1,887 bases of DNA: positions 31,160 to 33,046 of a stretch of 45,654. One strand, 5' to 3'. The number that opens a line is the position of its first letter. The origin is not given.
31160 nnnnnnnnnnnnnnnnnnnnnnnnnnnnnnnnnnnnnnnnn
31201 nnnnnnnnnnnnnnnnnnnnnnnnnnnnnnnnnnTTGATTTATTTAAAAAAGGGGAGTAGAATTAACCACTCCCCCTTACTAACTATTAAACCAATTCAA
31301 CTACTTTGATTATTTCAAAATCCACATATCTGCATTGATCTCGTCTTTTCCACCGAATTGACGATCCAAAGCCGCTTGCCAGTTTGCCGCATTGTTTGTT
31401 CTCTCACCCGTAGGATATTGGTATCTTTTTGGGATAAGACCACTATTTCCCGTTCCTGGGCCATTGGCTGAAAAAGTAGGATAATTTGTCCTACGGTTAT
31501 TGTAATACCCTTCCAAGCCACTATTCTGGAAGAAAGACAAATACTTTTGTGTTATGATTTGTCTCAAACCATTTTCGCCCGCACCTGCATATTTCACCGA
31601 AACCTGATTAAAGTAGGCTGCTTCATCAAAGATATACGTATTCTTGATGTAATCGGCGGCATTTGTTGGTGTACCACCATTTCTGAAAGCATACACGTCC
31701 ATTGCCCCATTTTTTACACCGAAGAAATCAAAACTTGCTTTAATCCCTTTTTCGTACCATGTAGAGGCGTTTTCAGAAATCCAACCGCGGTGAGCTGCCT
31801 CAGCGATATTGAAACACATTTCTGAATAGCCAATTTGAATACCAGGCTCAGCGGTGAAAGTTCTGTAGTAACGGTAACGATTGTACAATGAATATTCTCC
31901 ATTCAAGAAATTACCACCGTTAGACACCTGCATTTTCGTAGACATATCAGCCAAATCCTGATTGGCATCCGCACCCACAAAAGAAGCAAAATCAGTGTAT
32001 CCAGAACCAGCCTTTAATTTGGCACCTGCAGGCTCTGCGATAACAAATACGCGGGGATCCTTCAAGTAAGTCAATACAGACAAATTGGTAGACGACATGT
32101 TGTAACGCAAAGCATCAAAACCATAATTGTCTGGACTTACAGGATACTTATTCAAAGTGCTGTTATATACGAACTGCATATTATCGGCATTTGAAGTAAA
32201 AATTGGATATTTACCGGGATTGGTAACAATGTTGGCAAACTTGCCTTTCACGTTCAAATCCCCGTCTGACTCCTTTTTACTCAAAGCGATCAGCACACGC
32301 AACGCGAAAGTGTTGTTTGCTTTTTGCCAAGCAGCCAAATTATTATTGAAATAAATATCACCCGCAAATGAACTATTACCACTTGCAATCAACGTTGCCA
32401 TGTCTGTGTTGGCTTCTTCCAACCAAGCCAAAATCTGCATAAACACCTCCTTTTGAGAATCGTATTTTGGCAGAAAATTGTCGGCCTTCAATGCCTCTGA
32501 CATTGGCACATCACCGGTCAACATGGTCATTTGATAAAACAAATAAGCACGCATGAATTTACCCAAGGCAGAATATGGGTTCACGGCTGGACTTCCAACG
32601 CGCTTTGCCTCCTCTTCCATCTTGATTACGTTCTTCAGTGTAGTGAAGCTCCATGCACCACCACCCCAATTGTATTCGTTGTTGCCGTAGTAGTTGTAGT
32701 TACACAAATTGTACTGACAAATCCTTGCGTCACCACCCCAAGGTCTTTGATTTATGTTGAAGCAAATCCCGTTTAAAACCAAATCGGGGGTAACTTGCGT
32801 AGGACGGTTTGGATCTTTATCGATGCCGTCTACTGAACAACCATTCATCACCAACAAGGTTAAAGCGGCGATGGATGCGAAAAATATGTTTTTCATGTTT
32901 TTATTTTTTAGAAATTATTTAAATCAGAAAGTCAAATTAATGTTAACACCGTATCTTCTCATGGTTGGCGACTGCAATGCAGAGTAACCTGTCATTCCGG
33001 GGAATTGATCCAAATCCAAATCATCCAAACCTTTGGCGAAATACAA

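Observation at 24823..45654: Non-glycan SusCD locus: a ~21-kb phosphonate/organophosphorus acquisition island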

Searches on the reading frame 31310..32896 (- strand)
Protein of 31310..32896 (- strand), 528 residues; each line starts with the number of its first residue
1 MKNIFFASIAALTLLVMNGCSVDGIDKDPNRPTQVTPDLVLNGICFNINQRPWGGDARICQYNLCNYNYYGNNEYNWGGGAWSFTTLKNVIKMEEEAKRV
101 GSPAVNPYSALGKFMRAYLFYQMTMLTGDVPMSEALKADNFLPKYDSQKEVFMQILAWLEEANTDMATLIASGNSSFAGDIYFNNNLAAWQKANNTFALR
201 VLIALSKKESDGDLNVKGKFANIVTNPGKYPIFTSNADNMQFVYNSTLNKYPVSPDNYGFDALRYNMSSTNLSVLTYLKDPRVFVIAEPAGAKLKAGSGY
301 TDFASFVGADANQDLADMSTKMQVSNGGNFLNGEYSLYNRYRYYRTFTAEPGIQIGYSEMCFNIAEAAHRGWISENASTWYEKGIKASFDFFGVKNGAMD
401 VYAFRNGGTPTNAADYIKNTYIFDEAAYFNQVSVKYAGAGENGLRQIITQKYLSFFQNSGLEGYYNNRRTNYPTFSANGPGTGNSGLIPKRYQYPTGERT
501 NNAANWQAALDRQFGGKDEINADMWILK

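Call 8: search_protein_families(library=pfam, proteins=[window:31310-32896:-], max_evalue=0.001)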
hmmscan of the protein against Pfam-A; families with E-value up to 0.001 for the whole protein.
window:31310-32896:- (528 aa): 3 families
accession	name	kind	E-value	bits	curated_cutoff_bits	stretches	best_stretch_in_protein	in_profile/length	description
PF12771.13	SusD-like_2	-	2.2e-66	224.9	27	1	33-495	5-415/415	Starch-binding associating with outer membrane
PF12741.13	SusD-like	-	3.2e-41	142.3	27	1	72-525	73-493/495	Susd and RagB outer membrane lipoprotein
PF14322.12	SusD-like_3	-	0.00093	19.9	27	0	104-164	104-163/191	Starch-binding associating with outer membrane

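Call 9: search_protein_families(library=ncbifam, proteins=[window:31310-32896:-], max_evalue=0.001)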
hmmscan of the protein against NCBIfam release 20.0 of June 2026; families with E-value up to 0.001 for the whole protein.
window:31310-32896:- (528 aa): 0 families

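Call 54: find_homologous_proteins(query=window:31310-32896:-, max_evalue=0.00001)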
Query window:31310-32896:- (528 aa): 2493 proteins with E <= 0.00001 among 8000 candidates; the best 120 are listed.
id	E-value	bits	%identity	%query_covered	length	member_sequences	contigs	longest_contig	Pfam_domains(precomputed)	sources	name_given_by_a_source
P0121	0.0e+0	1188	98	100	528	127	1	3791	PF12741.14,PF12771.14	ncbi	-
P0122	0.0e+0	1063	85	100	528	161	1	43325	PF12741.14,PF12771.14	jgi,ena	jgi:hypothetical protein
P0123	0.0e+0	1039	83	100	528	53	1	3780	PF12741.14,PF12771.14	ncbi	-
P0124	0.0e+0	1015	82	100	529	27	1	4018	PF12741.14,PF12771.14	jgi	-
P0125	5.8e-295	997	79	100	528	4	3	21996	PF12741.14,PF12771.14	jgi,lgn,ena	jgi:hypothetical protein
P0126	7.9e-288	974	78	100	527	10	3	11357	PF12741.14,PF12771.14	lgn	-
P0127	6.4e-284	961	77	100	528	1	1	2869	PF12741.14,PF12771.14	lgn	-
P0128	3.7e-282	955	77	100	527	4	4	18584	PF12741.14,PF12771.14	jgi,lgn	-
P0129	1.0e-281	954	77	100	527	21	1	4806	PF12741.14,PF12771.14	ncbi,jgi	jgi:hypothetical protein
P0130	1.4e-236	805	66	100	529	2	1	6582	PF12741.14,PF12771.14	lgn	-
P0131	1.8e-235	801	66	100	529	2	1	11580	PF12741.14,PF12771.14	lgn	-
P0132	2.1e-231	788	65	100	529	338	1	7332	PF12741.14,PF12771.14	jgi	-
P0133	5.8e-231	786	65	100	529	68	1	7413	PF12741.14,PF12771.14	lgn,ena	-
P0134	2.4e-228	778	64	100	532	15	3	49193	PF12741.14,PF12771.14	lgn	-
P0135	1.6e-226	772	63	100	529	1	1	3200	PF12741.14,PF12771.14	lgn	-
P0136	3.3e-226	771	65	98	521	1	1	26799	PF12741.14,PF12771.14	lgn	-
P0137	1.1e-223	762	64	100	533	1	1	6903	PF12741.14,PF12771.14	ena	-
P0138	1.1e-222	759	63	100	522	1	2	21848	PF12741.14,PF12771.14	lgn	-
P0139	4.7e-221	754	63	99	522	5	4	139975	PF14322.13,PF12741.14,PF12771.14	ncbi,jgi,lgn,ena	jgi:hypothetical protein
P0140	1.7e-219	748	63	100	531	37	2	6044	PF12741.14,PF12771.14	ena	-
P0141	2.0e-219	748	64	98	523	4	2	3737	PF12741.14,PF12771.14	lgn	-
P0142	6.0e-216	737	61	100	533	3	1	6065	PF12741.14,PF12771.14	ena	-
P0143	2.0e-215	735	62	100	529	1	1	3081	PF12741.14,PF12771.14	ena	-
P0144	7.3e-210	717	62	99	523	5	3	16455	PF12741.14,PF12771.14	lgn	-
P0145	8.1e-208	710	60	100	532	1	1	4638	PF12741.14,PF12771.14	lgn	-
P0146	5.1e-206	704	60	100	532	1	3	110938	PF12741.14,PF12771.14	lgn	-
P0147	1.1e-205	703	59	98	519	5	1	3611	PF12741.14,PF12771.14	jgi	jgi:hypothetical protein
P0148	2.5e-204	698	60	95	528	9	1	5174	PF12741.14,PF12771.14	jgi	jgi:Starch-binding associating with outer membrane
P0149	6.0e-204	697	59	98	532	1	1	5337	PF12741.14,PF12771.14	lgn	-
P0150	3.7e-202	691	58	100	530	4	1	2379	PF12741.14,PF12771.14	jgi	jgi:hypothetical protein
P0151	5.0e-202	691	58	100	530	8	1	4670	PF12741.14,PF12771.14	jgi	jgi:hypothetical protein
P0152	3.1e-201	688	58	100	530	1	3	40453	PF12741.14,PF12771.14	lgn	-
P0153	7.5e-200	684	58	100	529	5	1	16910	PF12741.14,PF12771.14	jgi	jgi:Starch-binding associating with outer membrane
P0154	1.8e-199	682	63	91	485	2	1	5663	PF12741.14,PF12771.14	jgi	jgi:hypothetical protein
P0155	3.5e-199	681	59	100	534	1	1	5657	PF12741.14,PF12771.14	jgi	jgi:hypothetical protein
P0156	1.2e-198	680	58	100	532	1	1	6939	PF12741.14,PF12771.14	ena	-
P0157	1.4e-198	679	59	98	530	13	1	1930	PF12741.14,PF12771.14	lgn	-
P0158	1.5e-198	679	59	99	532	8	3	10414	PF12741.14,PF12771.14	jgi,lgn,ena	jgi:hypothetical protein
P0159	2.2e-198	679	59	98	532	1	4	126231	PF12741.14,PF12771.14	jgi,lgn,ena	-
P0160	3.1e-198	678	58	100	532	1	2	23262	PF12741.14,PF12771.14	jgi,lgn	jgi:hypothetical protein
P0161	4.7e-198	678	58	100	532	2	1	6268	PF12741.14,PF12771.14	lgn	-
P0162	6.7e-198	677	58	100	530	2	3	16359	PF12741.14,PF12771.14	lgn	-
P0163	8.8e-198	677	58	98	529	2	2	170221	PF12741.14,PF12771.14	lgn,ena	-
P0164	2.9e-197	675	58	99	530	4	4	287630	PF12741.14,PF12771.14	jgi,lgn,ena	jgi:hypothetical protein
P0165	3.0e-197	675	57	99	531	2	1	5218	PF12741.14,PF12771.14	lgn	-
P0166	3.2e-197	675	58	100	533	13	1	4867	PF12741.14,PF12771.14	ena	-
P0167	3.4e-197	675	58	98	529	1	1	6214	PF12741.14,PF12771.14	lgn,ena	-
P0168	3.6e-197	675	57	100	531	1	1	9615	PF12741.14,PF12771.14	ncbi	-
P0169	3.6e-197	675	57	100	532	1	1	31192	PF12741.14,PF12771.14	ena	-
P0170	5.2e-197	674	57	100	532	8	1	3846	PF12741.14,PF12771.14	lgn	-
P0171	5.8e-197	674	57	98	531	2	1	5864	PF12741.14,PF12771.14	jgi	jgi:Starch-binding associating with outer membrane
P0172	7.3e-197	674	60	98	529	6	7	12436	PF12741.14,PF12771.14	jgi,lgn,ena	-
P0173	7.5e-197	674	58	98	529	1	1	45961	PF12741.14,PF12771.14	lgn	-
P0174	9.3e-197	673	57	100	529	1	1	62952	PF12741.14,PF12771.14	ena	-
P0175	1.8e-196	672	59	95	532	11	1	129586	PF12741.14,PF12771.14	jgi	-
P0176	5.6e-196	671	60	95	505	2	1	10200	PF12741.14,PF12771.14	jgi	jgi:Starch-binding associating with outer membrane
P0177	5.8e-196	671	58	98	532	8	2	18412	PF12741.14,PF12771.14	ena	-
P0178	6.5e-196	671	57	100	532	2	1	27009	PF12741.14,PF12771.14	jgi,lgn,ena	-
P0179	1.7e-195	669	56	98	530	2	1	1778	PF12741.14,PF12771.14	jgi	jgi:hypothetical protein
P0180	9.1e-195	667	56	100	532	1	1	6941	PF12741.14,PF12771.14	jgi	jgi:hypothetical protein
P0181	1.3e-194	666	58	98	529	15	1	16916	PF12741.14,PF12771.14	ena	-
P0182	2.3e-194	665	58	100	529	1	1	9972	PF12741.14,PF12771.14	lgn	-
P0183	4.7e-194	664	58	98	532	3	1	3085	PF12741.14,PF12771.14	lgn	-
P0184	4.7e-194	664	56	99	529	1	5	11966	PF12741.14,PF12771.14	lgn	-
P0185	5.4e-194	664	57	98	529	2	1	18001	PF12741.14,PF12771.14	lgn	-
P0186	5.4e-194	664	58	98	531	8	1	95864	PF12741.14,PF12771.14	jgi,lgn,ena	-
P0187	5.4e-194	664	58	98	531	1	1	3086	PF12741.14,PF12771.14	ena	-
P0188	7.5e-194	664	57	98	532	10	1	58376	PF12741.14,PF12771.14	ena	-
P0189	8.4e-194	664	58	98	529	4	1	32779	PF12741.14,PF12771.14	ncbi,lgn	-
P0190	1.8e-193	663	57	100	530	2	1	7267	PF12741.14,PF12771.14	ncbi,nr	ncbi:MAG: SusD/RagB family nutrient-binding outer membrane lipoprotein [Dinghuibacter sp.]|nr:SusD/R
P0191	2.5e-193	662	55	100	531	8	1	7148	PF12741.14,PF12771.14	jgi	jgi:hypothetical protein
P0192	2.7e-193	662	57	99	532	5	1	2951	PF12741.14,PF12771.14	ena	-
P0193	5.9e-193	661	58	98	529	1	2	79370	PF12741.14,PF12771.14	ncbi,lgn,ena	-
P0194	8.8e-193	660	58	98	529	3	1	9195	PF12741.14,PF12771.14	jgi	jgi:hypothetical protein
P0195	1.0e-192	660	56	99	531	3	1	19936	PF12741.14,PF12771.14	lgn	-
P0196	1.1e-192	660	59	96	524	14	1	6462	PF12741.14,PF12771.14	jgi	jgi:hypothetical protein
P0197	1.3e-192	660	57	98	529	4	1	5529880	PF12741.14,PF12771.14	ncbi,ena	-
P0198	1.6e-192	659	58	98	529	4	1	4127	PF12741.14,PF12771.14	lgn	-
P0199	1.8e-192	659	58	100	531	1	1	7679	PF12741.14,PF12771.14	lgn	-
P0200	2.7e-192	659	57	98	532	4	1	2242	PF12741.14,PF12771.14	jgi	jgi:hypothetical protein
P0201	2.9e-192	659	57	97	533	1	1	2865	PF12741.14,PF12771.14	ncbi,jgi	jgi:hypothetical protein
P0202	3.4e-192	658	57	98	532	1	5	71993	PF12741.14,PF12771.14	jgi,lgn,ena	-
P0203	4.8e-192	658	58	98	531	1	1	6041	PF12741.14,PF12771.14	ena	-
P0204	5.2e-192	658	57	98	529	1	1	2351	PF12741.14,PF12771.14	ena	-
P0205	8.5e-192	657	56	98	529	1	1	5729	PF12741.14,PF12771.14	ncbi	-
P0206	1.5e-191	656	57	100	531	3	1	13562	PF12741.14,PF12771.14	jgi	jgi:hypothetical protein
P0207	2.0e-191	656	58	98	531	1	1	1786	PF12741.14,PF12771.14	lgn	-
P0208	2.9e-191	655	57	100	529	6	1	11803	PF12741.14,PF12771.14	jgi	jgi:Starch-binding associating with outer membrane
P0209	8.2e-191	654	57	100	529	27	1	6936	PF12741.14,PF12771.14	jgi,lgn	-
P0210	8.8e-191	654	56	100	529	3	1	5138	PF12741.14,PF12771.14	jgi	jgi:hypothetical protein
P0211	1.1e-190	653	57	98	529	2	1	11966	PF12741.14,PF12771.14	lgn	-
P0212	1.9e-190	653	57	98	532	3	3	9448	PF12741.14,PF12771.14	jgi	jgi:hypothetical protein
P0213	2.9e-190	652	57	100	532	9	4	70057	PF12741.14,PF12771.14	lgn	-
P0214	4.4e-190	651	56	100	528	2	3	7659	PF12741.14,PF12771.14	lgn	-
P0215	5.4e-190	651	56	98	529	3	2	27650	PF12741.14,PF12771.14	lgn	-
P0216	5.6e-190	651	57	98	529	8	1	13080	PF12741.14,PF12771.14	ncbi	-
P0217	1.2e-189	650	57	100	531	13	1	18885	PF12741.14,PF12771.14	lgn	-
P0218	1.7e-189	649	57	98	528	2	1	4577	PF12741.14,PF12771.14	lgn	-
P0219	2.4e-189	649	56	100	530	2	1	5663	PF12741.14,PF12771.14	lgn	-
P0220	2.6e-189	649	58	96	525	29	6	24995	PF12741.14,PF12771.14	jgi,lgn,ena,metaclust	metaclust:\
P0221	3.0e-189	649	56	99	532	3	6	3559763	PF12741.14,PF12771.14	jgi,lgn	jgi:hypothetical protein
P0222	1.5e-188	646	55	100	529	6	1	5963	PF12741.14,PF12771.14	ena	-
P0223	1.6e-188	646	55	100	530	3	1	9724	PF12741.14,PF12771.14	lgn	-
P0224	2.9e-188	645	56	100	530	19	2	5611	PF12741.14,PF12771.14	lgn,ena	-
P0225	3.0e-188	645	56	100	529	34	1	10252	PF12741.14,PF12771.14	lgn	-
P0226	3.9e-188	645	56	98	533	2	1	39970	PF12741.14,PF12771.14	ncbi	ncbi:SusD/RagB family nutrient-binding outer membrane lipoprotein [soil metagenome]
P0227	4.6e-188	645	56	100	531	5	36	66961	PF12741.14,PF12771.14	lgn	-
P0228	4.9e-188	645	55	99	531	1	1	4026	PF12741.14,PF12771.14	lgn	-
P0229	5.1e-188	645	56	98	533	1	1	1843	PF12741.14,PF12771.14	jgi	jgi:Starch-binding associating with outer membrane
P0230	5.6e-188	644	56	100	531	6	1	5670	PF12741.14,PF12771.14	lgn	-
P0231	1.1e-187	644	55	100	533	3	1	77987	PF12741.14,PF12771.14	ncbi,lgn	-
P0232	1.8e-187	643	56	100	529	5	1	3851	PF12741.14,PF12771.14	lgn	-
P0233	2.5e-187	642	57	97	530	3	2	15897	PF12741.14,PF12771.14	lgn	-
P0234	3.3e-187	642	56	98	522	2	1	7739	PF12741.14,PF12771.14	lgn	-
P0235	1.1e-186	640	57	100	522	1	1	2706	PF12741.14,PF12771.14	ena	-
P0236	2.4e-186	639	55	100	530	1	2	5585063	PF12741.14,PF12771.14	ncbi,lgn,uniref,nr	ncbi:Starch-binding associating with outer membrane [Cnuella takakiae]|uniref:Starch-binding associa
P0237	3.2e-186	639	59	92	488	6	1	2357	PF12741.14,PF12771.14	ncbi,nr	ncbi:MAG TPA: SusD/RagB family nutrient-binding outer membrane lipoprotein, partial [Chitinophagacea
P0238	3.3e-186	639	56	98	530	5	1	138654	PF12741.14,PF12771.14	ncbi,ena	-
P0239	3.6e-186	638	56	98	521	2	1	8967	PF12741.14,PF12771.14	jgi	jgi:hypothetical protein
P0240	3.8e-186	638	56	100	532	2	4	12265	PF12741.14,PF12771.14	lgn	-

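Call 55: find_encoding_contigs(protein=P0197, flank=10000, max_places=1)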
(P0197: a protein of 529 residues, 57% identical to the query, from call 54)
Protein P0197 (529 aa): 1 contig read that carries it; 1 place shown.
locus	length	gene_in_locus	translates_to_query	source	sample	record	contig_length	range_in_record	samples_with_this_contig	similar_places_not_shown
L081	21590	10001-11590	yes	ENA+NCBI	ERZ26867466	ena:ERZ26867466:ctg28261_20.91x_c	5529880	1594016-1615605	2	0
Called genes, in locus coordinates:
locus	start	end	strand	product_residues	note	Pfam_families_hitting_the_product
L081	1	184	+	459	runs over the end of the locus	PF28492:Beta_helix_4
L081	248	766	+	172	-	-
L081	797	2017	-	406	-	-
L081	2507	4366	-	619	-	PF05139:Erythro_esteras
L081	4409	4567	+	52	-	-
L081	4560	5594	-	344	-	PF13528:Glyco_trans_1_3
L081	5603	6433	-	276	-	PF00149:Metallophos, PF12850:Metallophos_2 (faint)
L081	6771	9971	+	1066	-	PF13715:CarbopepD_reg_2, PF07715:Plug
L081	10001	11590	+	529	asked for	PF12741:SusD-like, PF12771:SusD-like_2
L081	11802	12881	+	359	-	PF01676:Metalloenzyme (faint)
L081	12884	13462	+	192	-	PF01966:HD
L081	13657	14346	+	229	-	PF00702:Hydrolase, PF13419:HAD_2, PF13242:Hydrolase_like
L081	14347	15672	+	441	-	PF18943:DUF5690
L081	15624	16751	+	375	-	PF00890:FAD_binding_2, PF01266:DAO, PF07992:Pyr_redox_2 (faint), PF13450:NAD_binding_8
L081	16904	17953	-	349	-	PF00512:HisKA, PF02518:HATPase_c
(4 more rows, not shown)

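Call 56: find_encoding_contigs(protein=P0221, flank=10000, max_places=1)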
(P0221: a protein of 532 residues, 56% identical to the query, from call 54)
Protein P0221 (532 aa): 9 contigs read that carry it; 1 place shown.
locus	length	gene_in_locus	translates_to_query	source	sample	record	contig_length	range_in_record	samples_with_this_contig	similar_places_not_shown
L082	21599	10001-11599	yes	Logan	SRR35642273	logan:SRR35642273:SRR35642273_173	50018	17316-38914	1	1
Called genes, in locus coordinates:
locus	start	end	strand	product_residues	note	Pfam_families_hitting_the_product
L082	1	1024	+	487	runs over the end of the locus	PF28492:Beta_helix_4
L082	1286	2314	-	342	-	PF13528:Glyco_trans_1_3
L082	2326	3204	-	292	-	PF00149:Metallophos, PF12850:Metallophos_2 (weak)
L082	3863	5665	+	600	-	-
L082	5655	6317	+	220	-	-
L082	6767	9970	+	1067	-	PF13620:CarboxypepD_reg, PF13715:CarbopepD_reg_2, PF07715:Plug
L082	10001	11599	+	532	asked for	PF12771:SusD-like_2, PF12741:SusD-like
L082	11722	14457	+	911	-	PF10282:Lactonase (faint), PF22494:choice_anch_I (faint), PF04185:Phosphoesterase (faint)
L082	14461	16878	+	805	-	PF08450:SGL (faint), PF10282:Lactonase (faint), PF21783:YNCE, PF22494:choice_anch_I (faint), PF23414:Beta-prop_EML_2 (faint), PF25174:Beta-prop_THOC3 (faint), PF04185:Phosphoesterase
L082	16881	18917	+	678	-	PF07715:Plug, PF00593:TonB_dep_Rec_b-barrel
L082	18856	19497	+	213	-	PF01966:HD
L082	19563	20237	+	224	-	PF00702:Hydrolase, PF13419:HAD_2, PF13242:Hydrolase_like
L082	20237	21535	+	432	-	PF18943:DUF5690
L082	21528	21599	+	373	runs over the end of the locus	PF00070:Pyr_redox (faint), PF00890:FAD_binding_2 (weak), PF01266:DAO, PF07992:Pyr_redox_2 (faint), PF13450:NAD_binding_8 (weak)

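Call 57: find_encoding_contigs(protein=P0175, flank=10000, max_places=1)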
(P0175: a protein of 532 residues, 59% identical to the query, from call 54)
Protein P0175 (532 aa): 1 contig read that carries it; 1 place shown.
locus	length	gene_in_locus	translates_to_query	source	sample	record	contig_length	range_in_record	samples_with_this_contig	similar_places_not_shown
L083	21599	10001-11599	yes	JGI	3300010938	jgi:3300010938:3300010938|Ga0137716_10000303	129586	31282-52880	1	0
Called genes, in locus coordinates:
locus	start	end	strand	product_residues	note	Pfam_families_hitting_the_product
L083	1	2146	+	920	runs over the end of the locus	PF13620:CarboxypepD_reg, PF13715:CarbopepD_reg_2, PF07715:Plug, PF00593:TonB_dep_Rec_b-barrel, PF14905:OMP_b-brl_3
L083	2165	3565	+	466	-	PF28492:Beta_helix_4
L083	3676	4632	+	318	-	PF02690:Na_Pi_cotrans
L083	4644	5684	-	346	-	PF13528:Glyco_trans_1_3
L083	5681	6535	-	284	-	PF00149:Metallophos, PF12850:Metallophos_2 (weak)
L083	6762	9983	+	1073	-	-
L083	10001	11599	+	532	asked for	PF12771:SusD-like_2, PF12741:SusD-like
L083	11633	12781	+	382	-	PF01663:Phosphodiest (weak), PF00884:Sulfatase (weak), PF01676:Metalloenzyme (weak)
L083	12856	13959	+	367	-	PF00884:Sulfatase (faint), PF01676:Metalloenzyme (weak)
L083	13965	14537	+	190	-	PF01966:HD (weak)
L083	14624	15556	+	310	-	PF02655:ATP-grasp_3, PF07478:Dala_Dala_lig_C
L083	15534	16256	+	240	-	PF00702:Hydrolase, PF13419:HAD_2, PF13242:Hydrolase_like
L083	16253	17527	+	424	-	PF18943:DUF5690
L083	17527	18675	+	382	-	PF00070:Pyr_redox (faint), PF00890:FAD_binding_2 (weak), PF01266:DAO, PF07992:Pyr_redox_2 (faint), PF13450:NAD_binding_8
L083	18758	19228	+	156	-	-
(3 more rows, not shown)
